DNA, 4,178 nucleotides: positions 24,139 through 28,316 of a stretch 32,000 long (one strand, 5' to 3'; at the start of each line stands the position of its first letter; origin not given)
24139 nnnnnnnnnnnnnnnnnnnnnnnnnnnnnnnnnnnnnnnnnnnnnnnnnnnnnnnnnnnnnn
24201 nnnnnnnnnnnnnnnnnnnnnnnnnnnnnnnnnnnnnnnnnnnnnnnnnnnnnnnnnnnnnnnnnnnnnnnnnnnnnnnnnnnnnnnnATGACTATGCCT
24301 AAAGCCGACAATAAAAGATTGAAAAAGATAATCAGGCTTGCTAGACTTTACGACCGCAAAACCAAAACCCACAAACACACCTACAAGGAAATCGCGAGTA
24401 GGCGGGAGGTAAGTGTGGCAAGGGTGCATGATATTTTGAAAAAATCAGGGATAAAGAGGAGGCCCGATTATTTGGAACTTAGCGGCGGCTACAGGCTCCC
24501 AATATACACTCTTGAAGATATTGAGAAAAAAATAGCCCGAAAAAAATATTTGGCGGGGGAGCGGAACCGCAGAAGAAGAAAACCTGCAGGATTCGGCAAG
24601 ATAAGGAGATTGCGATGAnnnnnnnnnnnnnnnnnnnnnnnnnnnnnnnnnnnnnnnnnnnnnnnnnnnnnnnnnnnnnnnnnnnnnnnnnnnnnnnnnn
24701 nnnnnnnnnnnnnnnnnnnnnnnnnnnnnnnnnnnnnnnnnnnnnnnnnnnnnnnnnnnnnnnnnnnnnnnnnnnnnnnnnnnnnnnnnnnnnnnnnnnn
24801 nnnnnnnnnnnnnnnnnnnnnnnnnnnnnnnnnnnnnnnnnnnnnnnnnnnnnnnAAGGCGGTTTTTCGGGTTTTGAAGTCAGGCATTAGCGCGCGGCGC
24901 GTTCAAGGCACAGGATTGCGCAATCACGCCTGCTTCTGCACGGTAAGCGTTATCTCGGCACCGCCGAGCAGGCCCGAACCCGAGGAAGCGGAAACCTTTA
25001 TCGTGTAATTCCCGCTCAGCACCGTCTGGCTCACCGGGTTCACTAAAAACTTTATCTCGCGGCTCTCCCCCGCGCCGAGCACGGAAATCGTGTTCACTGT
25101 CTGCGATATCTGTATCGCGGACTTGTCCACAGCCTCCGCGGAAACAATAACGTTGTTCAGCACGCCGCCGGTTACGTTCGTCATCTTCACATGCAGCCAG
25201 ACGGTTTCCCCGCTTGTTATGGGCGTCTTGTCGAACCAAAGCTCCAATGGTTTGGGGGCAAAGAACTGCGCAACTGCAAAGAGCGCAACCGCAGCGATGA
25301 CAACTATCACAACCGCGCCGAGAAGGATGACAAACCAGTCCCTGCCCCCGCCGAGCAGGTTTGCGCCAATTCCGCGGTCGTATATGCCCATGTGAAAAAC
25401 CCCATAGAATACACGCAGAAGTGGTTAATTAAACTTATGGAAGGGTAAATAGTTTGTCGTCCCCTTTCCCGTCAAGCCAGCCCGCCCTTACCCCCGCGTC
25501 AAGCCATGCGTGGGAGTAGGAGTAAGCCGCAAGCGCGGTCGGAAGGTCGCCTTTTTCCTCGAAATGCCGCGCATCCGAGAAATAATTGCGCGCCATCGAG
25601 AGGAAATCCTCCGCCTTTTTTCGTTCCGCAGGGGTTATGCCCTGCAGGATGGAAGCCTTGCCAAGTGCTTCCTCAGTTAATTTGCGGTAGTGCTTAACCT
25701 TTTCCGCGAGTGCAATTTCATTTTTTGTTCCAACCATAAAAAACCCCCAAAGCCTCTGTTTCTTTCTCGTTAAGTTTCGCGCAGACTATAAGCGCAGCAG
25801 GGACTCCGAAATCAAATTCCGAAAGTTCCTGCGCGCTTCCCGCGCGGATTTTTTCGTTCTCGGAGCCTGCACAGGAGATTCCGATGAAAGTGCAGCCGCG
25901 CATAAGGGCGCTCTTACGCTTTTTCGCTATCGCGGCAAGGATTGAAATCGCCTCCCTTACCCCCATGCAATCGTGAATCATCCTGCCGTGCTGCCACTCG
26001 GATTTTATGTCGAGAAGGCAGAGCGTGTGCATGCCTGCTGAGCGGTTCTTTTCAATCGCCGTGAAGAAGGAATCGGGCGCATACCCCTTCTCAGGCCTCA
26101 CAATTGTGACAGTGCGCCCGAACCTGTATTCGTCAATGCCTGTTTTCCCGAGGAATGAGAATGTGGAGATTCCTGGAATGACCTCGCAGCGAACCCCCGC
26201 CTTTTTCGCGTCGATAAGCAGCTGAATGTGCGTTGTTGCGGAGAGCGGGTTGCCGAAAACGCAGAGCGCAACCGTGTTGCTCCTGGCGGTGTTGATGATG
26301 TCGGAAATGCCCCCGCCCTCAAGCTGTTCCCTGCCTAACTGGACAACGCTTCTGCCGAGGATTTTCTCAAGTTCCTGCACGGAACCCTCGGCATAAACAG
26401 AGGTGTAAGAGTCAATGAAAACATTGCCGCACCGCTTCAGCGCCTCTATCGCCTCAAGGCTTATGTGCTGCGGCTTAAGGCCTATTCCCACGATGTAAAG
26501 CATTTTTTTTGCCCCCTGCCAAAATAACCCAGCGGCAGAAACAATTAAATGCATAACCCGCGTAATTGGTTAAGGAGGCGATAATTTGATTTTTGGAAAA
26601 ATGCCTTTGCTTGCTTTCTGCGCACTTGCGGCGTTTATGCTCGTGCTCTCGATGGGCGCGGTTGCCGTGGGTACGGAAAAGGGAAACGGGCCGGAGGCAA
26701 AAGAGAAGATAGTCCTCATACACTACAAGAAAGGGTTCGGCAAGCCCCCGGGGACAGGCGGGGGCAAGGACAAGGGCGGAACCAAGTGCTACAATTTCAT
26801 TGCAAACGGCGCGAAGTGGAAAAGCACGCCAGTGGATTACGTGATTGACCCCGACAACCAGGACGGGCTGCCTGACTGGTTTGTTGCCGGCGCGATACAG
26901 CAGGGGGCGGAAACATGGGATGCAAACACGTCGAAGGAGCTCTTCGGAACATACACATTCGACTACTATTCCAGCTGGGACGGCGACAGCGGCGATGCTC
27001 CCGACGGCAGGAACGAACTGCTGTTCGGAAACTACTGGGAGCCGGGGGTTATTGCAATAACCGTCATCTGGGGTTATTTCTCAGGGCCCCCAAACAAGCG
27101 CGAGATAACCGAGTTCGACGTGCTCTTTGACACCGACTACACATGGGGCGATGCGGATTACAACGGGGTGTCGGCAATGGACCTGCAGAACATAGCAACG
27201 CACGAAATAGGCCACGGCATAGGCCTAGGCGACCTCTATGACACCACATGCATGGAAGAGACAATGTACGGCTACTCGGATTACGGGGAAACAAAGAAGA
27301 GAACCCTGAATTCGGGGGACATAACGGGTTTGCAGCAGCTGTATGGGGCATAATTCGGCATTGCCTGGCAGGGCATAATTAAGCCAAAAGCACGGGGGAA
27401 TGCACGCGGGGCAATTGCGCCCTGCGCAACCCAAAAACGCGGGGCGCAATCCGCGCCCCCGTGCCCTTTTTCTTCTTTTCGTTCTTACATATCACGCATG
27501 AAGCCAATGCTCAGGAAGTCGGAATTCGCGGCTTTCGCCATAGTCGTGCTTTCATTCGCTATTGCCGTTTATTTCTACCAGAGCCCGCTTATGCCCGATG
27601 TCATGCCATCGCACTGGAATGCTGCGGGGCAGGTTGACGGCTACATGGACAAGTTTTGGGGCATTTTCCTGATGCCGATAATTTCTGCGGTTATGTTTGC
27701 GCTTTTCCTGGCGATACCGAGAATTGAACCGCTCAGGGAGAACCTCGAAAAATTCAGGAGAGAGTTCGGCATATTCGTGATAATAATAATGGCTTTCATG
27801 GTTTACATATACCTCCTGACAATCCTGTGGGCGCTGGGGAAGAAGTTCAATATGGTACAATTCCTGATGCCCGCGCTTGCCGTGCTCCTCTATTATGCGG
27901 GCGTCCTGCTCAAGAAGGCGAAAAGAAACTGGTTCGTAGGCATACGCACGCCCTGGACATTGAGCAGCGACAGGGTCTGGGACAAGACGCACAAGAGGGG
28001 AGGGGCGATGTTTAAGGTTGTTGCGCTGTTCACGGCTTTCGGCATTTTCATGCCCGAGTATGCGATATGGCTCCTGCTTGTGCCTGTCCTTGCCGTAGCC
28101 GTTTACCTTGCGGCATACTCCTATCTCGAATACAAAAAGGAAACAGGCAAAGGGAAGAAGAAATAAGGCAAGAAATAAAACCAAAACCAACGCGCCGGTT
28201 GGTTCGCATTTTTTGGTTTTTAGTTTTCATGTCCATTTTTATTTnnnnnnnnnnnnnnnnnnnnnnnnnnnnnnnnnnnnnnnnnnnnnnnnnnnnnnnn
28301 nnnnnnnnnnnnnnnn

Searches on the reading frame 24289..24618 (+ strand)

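Call 6: search_protein_families(library=pfam, proteins=[window:24289-24618:+], max_evalue=0.01)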
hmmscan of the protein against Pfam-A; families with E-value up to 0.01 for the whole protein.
window:24289-24618:+ (109 aa): 1 family
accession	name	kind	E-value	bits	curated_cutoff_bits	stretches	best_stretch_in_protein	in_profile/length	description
PF04545.22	Sigma70_r4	-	0.00096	19.1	24.1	1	10-52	8-43/50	Sigma-70, region 4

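Call 77: search_protein_families(library=ncbifam, proteins=[window:24289-24618:+], max_evalue=0.00001)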
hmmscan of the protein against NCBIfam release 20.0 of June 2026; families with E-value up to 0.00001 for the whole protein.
window:24289-24618:+ (109 aa): 0 families

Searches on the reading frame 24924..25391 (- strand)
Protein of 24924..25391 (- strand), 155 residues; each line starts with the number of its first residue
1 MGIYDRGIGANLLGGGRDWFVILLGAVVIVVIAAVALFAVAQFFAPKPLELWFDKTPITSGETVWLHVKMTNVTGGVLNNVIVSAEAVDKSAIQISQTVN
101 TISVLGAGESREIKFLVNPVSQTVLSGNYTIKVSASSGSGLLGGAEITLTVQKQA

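Call 6: search_protein_families(library=pfam, proteins=[window:24924-25391:-], max_evalue=0.01)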
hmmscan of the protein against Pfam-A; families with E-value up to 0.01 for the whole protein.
window:24924-25391:- (155 aa): 3 families
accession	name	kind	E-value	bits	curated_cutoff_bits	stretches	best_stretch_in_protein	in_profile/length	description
PF23861.1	Ribophorin_II_2nd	-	0.0031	18.1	23.4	1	66-152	18-104/105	Ribophorin II second domain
PF09624.15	DUF2393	-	0.0036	17.7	26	1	20-117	20-128/146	Protein of unknown function (DUF2393)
PF10633.15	NPCBM_assoc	-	0.0075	16.9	24.4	0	96-136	37-76/78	NPCBM-associated, NEW3 domain of alpha-galactosidase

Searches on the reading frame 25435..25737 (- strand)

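Call 6: search_protein_families(library=pfam, proteins=[window:25435-25737:-], max_evalue=0.01)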
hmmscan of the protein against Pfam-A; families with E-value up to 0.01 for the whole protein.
window:25435-25737:- (100 aa): 1 family
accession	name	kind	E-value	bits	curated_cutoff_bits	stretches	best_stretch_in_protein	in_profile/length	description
PF04010.18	DUF357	-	5.5e-24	84.4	29.4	1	17-87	2-72/73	Protein of unknown function (DUF357)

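Call 77: search_protein_families(library=ncbifam, proteins=[window:25435-25737:-], max_evalue=0.00001)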
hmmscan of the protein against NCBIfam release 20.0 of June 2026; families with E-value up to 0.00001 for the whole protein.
window:25435-25737:- (100 aa): 0 families

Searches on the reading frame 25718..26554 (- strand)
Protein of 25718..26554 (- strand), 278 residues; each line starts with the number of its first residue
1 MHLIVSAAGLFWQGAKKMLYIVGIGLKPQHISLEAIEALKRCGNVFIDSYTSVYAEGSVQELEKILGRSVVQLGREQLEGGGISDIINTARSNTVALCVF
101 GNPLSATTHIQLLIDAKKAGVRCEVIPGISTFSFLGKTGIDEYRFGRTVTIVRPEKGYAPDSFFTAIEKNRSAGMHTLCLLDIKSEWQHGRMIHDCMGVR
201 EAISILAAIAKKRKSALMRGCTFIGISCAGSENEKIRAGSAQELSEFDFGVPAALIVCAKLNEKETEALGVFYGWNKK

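Call 6: search_protein_families(library=pfam, proteins=[window:25718-26554:-], max_evalue=0.01)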
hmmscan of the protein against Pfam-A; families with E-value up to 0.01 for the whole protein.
window:25718-26554:- (278 aa): 1 family
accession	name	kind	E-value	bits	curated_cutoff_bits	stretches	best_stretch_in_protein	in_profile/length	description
PF00590.25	TP_methylase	-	1.7e-15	58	27.8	1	18-244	1-211/212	Tetrapyrrole (Corrin/Porphyrin) Methylases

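Call 77: search_protein_families(library=ncbifam, proteins=[window:25718-26554:-], max_evalue=0.00001)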
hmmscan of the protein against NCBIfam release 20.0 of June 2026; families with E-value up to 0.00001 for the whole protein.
window:25718-26554:- (278 aa): 2 families
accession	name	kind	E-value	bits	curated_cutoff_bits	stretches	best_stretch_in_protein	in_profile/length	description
TIGR00522.1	dph5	equivalog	2.4e-60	204.1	114.3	1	18-270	1-252/258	diphthine synthase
NF004455.0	PRK05787.1-3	equivalog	9.3e-07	28.6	258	1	18-133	2-113/221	cobalt-precorrin-7 (C(5))-methyltransferase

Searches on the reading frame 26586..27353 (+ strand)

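Call 6: search_protein_families(library=pfam, proteins=[window:26586-27353:+], max_evalue=0.01)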
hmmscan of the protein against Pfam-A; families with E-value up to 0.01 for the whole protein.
window:26586-27353:+ (255 aa): 1 family
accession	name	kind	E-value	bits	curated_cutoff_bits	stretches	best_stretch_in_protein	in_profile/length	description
PF00413.30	Peptidase_M10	-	3.9e-11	43.5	24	1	177-254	86-159/159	Matrixin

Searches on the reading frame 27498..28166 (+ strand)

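Call 6: search_protein_families(library=pfam, proteins=[window:27498-28166:+], max_evalue=0.01)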
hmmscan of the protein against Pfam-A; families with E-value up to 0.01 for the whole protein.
window:27498-28166:+ (222 aa): 2 families
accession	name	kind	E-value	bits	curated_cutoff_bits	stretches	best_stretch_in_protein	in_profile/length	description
PF07853.16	DUF1648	-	7.9e-17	61.1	28.7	1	15-62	2-47/49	Domain of unknown function (DUF1648)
PF13630.11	SdpI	-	2.7e-16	59.9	28.2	1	140-204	1-67/71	SdpI/YfhL protein family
